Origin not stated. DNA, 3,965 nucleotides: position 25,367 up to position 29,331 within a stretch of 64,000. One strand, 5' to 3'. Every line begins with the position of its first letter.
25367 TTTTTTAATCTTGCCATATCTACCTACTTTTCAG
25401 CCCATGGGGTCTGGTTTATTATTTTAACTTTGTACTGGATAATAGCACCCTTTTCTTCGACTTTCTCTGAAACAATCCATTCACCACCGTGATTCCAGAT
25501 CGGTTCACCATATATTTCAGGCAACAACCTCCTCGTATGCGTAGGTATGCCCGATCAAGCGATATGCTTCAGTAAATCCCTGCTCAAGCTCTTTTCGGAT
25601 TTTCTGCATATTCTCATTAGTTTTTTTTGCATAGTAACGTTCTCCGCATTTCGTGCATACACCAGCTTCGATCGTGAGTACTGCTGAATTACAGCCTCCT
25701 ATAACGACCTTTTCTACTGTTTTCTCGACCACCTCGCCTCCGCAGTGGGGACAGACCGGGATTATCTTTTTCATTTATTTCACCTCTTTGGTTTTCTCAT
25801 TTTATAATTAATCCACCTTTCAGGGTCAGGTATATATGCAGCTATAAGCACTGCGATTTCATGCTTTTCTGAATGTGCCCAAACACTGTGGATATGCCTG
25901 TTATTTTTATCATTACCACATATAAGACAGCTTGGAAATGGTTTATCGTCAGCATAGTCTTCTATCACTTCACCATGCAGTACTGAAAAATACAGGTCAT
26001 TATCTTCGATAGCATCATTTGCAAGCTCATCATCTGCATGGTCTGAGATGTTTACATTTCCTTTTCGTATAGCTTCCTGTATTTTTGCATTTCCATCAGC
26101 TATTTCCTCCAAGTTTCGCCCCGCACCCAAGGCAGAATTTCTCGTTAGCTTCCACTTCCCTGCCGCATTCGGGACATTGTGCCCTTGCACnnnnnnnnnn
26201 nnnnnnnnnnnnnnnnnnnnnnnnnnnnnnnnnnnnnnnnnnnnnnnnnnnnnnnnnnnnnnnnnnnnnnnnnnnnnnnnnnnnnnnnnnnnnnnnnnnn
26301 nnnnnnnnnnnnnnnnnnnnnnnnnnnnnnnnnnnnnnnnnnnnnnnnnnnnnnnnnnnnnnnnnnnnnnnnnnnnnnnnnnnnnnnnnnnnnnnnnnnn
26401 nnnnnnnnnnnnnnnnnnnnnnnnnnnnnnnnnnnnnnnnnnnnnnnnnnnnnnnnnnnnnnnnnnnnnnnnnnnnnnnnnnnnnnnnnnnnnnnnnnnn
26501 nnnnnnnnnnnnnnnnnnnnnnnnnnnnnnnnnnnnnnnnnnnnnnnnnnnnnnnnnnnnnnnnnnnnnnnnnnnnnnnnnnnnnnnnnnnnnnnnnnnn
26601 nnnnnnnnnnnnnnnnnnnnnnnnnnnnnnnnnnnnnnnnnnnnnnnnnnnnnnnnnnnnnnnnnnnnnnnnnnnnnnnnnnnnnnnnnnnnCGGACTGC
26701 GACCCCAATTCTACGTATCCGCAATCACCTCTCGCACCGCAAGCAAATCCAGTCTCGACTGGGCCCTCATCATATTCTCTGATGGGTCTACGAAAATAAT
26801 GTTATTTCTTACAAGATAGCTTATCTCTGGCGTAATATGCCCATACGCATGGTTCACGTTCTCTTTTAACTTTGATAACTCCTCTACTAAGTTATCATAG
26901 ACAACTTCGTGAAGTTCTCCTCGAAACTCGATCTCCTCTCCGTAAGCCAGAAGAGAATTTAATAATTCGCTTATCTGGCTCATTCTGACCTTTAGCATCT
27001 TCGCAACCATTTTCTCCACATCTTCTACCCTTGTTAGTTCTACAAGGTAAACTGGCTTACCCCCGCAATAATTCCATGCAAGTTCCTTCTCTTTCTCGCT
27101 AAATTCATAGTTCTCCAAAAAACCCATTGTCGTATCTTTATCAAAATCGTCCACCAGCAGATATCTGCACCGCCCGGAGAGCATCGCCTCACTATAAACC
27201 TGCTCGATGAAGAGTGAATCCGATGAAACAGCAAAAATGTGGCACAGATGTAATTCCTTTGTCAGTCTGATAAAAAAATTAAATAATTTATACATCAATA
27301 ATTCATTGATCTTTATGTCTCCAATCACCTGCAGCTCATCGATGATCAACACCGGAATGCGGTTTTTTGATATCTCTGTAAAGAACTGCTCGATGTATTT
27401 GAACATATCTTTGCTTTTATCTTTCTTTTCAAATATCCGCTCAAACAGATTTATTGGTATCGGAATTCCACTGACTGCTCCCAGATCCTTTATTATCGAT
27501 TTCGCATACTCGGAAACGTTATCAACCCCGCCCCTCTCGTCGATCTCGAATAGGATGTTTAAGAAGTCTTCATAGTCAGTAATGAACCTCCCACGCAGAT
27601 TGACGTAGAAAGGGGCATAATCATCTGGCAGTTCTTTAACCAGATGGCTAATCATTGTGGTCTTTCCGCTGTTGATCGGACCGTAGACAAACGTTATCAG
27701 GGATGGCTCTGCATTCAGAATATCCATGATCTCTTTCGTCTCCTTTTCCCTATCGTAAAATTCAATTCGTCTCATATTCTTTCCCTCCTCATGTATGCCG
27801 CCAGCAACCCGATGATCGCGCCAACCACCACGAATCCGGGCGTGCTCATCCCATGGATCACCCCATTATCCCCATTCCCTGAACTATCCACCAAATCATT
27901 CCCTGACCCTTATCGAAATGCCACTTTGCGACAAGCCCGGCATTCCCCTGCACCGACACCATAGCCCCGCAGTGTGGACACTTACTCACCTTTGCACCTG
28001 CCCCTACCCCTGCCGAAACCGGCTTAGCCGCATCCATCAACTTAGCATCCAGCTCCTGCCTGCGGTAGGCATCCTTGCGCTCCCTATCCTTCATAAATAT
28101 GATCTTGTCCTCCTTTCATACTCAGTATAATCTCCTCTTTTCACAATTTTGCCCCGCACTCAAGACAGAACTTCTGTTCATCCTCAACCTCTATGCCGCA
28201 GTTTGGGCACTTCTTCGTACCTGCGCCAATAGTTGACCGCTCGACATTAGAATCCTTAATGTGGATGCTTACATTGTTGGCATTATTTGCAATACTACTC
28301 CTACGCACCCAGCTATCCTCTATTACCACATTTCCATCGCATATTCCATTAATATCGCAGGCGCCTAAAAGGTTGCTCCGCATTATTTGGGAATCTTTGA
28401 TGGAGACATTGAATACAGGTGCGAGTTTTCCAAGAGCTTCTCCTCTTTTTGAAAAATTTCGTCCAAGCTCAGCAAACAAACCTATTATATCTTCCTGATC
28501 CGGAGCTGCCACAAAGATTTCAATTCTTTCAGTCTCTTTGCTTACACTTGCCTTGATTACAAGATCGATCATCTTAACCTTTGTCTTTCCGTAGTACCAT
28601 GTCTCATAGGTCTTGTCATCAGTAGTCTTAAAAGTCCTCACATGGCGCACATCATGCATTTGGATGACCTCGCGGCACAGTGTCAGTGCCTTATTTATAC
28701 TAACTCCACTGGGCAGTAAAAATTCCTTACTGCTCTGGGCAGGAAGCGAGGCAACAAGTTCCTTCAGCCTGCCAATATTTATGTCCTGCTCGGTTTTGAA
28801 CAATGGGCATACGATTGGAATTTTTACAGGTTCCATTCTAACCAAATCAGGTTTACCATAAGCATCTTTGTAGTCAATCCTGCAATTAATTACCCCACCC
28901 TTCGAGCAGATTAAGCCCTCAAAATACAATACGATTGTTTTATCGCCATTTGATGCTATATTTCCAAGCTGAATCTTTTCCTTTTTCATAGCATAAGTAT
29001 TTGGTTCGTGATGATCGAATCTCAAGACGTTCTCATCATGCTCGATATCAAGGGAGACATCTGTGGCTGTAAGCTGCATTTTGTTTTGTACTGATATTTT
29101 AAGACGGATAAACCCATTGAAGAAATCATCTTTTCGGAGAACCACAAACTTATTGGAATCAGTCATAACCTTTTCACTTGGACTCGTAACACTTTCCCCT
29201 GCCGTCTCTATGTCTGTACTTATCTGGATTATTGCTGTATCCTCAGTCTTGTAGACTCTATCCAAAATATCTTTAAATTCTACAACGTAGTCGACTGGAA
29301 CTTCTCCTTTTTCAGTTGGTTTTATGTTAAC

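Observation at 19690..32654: Cluster of five paralogous genes sharing a C-terminal zinc-ribbon module grafted onto unrelated N-terminal sensor-like domains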

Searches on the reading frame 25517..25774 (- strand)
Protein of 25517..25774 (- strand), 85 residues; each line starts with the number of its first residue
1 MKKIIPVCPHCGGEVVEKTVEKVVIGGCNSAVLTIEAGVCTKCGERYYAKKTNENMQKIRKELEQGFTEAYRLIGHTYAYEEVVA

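Call 19: search_protein_families(library=pfam, proteins=[window:25517-25774:-], max_evalue=0.001)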
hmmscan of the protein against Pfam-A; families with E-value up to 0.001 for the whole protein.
window:25517-25774:- (85 aa): 2 families
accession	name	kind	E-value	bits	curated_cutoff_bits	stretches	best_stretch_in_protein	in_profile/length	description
PF12172.15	zf-ChsH2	-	6.6e-05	23.1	23.2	0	6-16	26-36/37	ChsH2, rubredoxin-like zinc ribbon domain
PF15731.11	MqsA_antitoxin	-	0.00021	21.8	30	1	8-65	3-62/131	Antitoxin component of bacterial toxin-antitoxin system, MqsA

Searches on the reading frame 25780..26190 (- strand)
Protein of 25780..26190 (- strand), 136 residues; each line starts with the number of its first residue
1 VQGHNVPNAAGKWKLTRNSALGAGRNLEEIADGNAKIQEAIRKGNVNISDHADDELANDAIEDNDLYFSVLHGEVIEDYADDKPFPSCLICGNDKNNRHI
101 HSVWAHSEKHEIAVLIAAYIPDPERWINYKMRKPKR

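Call 19: search_protein_families(library=pfam, proteins=[window:25780-26190:-], max_evalue=0.001)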
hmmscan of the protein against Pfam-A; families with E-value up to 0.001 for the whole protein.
window:25780-26190:- (136 aa): 1 family
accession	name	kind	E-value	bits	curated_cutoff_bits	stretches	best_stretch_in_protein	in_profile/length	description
PF14076.12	DUF4258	-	1.7e-19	70.3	25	1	48-119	1-70/71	Domain of unknown function (DUF4258)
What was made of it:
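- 25135..26190 (-): DUF4258 toxin-like gene plus two small MqsA-like zinc-ribbon antitoxin-like genes; probably insertions. Pfam (call 19).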

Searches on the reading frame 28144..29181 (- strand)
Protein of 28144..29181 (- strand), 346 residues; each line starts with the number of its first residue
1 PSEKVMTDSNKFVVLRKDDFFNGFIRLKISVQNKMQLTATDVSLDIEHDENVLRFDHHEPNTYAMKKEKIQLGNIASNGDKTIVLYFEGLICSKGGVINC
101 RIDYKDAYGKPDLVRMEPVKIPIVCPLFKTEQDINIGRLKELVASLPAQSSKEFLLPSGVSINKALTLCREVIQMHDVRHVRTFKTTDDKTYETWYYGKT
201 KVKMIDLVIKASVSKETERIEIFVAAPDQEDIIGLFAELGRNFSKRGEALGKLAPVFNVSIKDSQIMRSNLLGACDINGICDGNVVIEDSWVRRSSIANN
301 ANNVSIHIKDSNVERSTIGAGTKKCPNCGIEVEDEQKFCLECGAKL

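Call 39: find_homologous_proteins(query=window:28144-29181:-, max_evalue=0.001)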
Query window:28144-29181:- (346 aa): 52 proteins with E <= 0.001 among 1592 candidates.
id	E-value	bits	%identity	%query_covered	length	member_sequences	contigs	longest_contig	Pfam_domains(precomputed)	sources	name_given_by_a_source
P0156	5.2e-133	461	92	67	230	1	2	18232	PF13240.12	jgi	jgi:zinc-ribbon domain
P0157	1.8e-128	446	67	86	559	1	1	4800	-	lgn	-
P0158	2.4e-113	396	60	86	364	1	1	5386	-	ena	-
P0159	8.1e-111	388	66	76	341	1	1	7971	-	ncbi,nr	ncbi:MAG: hypothetical protein Q8O41_02080 [Candidatus Methanoperedens sp.]|nr:hypothetical protein 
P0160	5.6e-102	359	58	83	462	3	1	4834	-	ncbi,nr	ncbi:MAG: MAP7 domain-containing protein, partial [Candidatus Methanoperedens sp.]|nr:MAP7 domain-co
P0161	6.9e-102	359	54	90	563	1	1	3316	PF03781.23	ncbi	-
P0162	9.0e-102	358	56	84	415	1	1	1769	-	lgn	-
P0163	1.1e-100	355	56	84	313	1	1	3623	-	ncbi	-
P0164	1.0e-99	352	55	83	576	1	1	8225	PF01917.22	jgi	jgi:archaellin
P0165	4.3e-99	350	52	92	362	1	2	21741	-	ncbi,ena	-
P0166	2.3e-97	344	54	86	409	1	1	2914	-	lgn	-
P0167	2.9e-97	344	55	84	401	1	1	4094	-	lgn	-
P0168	4.0e-95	337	53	84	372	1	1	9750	-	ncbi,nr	ncbi:Uncharacterised protein [uncultured archaeon]|nr:Uncharacterised protein [uncultured archaeon]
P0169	2.1e-91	324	55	79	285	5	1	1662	-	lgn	-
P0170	2.4e-91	324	54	83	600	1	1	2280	PF03781.23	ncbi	-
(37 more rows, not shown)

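Call 50: predict_structure(alignment_id=A5)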
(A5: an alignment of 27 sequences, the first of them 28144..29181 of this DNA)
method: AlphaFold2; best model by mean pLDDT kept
length: 346 residues; sequences in the alignment: 27
mean_pLDDT: 77.0   pTM: 0.62
mean pLDDT of the five models: 77.0, 75.4, 74.7, 73.4, 72.8
residues with pLDDT >= 90: 108; 70-90: 140; 50-70: 49; < 50: 49
segments of 3 or more residues with pLDDT < 50: 1-8, 272-281, 298-320
pLDDT, mean of each block of 10 residues (from residue 1): 40 84 83 92 93 86 88 93 88 82 92 91 80 85 90 84 93 91 91 93 90 89 90 86 83 60 50 43 52 48 44 38 66 67 61
secondary structure, 60 per line:
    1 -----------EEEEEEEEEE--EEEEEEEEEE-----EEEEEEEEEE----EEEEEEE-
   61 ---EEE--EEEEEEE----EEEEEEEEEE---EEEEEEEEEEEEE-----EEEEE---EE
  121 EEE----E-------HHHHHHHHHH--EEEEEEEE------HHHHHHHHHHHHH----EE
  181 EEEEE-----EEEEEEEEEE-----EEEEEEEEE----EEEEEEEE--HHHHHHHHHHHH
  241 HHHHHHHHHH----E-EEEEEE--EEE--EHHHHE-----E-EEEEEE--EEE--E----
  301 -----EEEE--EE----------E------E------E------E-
elements in order: E12-21 E24-33 E39-48 E53-59 E64-66 E69-75 E80-89 E93-105 E111-115 E119-123 H136-145 E148-155 H162-174 E179-185 E191-200 E206-214 E219-226 H229-250 E257-262 E265-267 H271-274 E283-288 E291-293 E306-309
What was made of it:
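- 28141..31248 (-): Gene D (1035 aa): signal peptide, 7-repeat beta-propeller, TM (res 372-390), coiled coil, extra Ig-like domain, Ig-like subdomain (28813-29148), platform (28432-28776), three DSxxxRS repeats (28213-28431), zinc ribbon (28144-28212). AF2 pLDDT 77 (call 50).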

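Call 64: search_protein_families(library=pfam, alignment_id=A5, max_evalue=10)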
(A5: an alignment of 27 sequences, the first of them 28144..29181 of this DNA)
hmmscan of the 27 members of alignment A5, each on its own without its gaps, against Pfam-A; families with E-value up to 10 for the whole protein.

A. member 1, window:28144-29181:- (346 aa): 10 families
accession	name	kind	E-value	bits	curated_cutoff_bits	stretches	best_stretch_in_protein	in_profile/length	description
PF13240.11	Zn_Ribbon_1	-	2e-08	34.2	25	1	324-346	1-23/23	zinc-ribbon domain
PF13248.11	Zn_ribbon_3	-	4.1e-06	26.5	27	1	322-346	2-26/26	zinc-ribbon domain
PF12773.13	DZR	-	0.00019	21.9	27.3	1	325-346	1-22/45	Double zinc ribbon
PF24460.1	DUF7575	-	0.00021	21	28.5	1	321-345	2-26/28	Domain of unknown function (DUF7575)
PF18482.7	Pih1_fungal_CS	-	0.00061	20.6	23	1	26-80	18-71/90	Fungal Pih1 CS domain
PF17032.10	Zn_ribbon_15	-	0.0031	18.7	28.9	1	312-343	51-73/73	zinc-ribbon family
PF24463.1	DUF7577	-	0.06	13.4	28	1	324-346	4-26/27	Domain of unknown function (DUF7577)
PF18912.6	DZR_2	-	0.11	12.8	27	1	323-346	8-31/56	Double zinc ribbon domain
PF14952.11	zf-tcix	-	2.6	8.1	31.2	1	320-331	8-19/42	Putative treble-clef, zinc-finger, Zn-binding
PF14149.11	YhfH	-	3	8.2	27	1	322-335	13-26/37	YhfH-like protein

B. families by the number of members that match (of 27 scanned): 96 families (the first 25 are shown)
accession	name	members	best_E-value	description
PF13240.11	Zn_Ribbon_1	6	2e-08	zinc-ribbon domain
PF13248.11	Zn_ribbon_3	6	4.1e-06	zinc-ribbon domain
PF12773.13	DZR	6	2.5e-05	Double zinc ribbon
PF24463.1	DUF7577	6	5.9e-05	Domain of unknown function (DUF7577)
PF02862.22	DDHD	6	0.0056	DDHD domain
PF02724.19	CDC45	6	0.027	CDC45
PF03781.23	FGE-sulfatase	5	3.2e-50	Sulfatase-modifying factor enzyme 1-like domain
PF17032.10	Zn_ribbon_15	5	0.0031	zinc-ribbon family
PF02883.26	Alpha_adaptinC2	5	0.033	Adaptin C-terminal domain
PF18912.6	DZR_2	4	0.049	Double zinc ribbon domain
PF14803.11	Zn_ribbon_Nudix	4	0.8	Nudix N-terminal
PF14470.12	bPH_3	3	1.8e-09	Bacterial PH domain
PF24460.1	DUF7575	3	0.00021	Domain of unknown function (DUF7575)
PF05262.16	Borrelia_P83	3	0.0029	Borrelia P83/100 protein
PF14235.11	DUF4337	3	0.021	Domain of unknown function (DUF4337)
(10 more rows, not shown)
